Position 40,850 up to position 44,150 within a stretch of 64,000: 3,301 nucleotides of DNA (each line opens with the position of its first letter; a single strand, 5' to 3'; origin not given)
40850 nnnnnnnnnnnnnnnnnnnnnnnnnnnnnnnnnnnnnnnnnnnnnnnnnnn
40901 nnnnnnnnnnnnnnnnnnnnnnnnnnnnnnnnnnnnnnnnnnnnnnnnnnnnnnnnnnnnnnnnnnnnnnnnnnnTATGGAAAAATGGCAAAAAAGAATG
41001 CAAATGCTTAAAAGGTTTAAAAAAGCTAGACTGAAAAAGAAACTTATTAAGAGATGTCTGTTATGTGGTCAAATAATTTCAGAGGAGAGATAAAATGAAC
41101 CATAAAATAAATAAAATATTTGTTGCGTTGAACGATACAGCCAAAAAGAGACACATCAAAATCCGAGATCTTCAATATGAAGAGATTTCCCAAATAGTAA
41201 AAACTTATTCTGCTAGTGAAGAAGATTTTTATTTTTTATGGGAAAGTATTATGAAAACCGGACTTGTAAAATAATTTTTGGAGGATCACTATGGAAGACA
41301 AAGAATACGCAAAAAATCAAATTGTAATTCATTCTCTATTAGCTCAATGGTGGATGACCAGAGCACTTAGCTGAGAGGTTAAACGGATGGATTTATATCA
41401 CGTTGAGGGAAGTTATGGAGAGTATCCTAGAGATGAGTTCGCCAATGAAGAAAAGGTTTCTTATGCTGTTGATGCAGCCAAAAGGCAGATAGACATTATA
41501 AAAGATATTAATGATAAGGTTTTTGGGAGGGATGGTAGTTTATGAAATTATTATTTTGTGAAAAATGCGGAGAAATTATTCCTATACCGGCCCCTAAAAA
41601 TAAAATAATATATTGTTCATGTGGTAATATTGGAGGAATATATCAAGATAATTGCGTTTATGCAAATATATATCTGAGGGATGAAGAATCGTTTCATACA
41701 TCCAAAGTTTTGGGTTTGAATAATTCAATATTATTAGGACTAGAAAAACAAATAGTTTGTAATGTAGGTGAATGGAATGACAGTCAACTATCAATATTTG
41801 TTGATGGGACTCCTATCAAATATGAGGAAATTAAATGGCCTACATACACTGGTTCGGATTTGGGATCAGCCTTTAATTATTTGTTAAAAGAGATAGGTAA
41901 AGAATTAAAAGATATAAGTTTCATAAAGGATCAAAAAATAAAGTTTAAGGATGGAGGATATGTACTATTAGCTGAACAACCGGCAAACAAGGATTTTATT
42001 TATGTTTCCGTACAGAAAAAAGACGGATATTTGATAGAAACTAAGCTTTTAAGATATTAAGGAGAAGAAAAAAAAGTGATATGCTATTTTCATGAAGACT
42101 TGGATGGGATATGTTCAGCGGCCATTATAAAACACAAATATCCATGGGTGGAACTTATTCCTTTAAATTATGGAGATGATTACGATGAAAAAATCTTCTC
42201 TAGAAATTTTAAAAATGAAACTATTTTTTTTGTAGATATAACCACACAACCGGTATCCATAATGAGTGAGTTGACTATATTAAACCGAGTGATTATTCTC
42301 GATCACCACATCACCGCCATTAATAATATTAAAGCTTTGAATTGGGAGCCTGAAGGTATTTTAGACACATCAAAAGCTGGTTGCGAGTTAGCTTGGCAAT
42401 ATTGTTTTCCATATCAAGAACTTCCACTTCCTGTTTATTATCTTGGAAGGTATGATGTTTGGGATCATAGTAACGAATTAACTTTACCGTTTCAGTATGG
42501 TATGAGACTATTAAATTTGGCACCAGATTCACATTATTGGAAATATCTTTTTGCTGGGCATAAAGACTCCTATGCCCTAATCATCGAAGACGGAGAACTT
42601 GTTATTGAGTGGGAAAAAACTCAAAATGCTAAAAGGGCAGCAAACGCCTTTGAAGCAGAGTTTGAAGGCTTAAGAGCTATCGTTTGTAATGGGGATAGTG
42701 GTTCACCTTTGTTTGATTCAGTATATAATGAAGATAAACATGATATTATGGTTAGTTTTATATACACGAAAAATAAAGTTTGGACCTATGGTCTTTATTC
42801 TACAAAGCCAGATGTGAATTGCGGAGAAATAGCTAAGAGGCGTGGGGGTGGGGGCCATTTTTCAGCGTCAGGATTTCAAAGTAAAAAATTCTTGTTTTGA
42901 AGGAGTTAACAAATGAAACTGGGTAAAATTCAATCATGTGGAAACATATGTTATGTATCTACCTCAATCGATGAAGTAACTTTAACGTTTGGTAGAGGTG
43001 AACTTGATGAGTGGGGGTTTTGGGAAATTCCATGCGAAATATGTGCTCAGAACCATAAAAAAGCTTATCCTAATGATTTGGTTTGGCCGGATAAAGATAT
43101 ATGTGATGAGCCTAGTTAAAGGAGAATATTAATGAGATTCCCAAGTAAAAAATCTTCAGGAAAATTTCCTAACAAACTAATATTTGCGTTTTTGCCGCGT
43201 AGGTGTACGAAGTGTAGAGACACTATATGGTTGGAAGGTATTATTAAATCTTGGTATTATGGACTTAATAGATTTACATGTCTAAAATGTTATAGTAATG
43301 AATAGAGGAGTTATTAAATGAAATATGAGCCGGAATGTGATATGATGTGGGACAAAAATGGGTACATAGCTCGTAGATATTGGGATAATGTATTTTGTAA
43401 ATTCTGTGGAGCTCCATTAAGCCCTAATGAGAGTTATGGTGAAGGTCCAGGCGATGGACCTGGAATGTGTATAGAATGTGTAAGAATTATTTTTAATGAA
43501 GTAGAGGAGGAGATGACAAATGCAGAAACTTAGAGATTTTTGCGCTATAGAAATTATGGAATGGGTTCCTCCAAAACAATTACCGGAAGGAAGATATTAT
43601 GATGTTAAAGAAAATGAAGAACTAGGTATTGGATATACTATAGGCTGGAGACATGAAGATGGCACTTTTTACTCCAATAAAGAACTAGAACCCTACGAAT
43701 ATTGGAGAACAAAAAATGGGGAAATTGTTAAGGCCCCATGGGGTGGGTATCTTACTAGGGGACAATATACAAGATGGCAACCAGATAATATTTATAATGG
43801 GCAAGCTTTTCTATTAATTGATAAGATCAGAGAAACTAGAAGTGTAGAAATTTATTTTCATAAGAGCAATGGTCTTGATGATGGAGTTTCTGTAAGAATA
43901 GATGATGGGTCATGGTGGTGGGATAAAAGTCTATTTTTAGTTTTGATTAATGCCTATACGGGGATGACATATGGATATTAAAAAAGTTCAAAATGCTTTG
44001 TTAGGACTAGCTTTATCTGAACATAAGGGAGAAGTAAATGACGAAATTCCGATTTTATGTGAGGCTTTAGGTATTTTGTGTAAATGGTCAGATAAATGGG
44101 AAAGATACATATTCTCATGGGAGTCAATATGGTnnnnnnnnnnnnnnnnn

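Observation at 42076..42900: Early-expressed DHH-DHHA1 phosphoesterase: candidate nucleotide-signal or nanoRNA degrader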

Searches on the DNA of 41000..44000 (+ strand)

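Call 7: search_dna_similar(query=window:41000-44000:+, collection=phages, mode=near, max_rows=20)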
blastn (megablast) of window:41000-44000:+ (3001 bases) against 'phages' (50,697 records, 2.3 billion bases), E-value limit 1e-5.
No match.
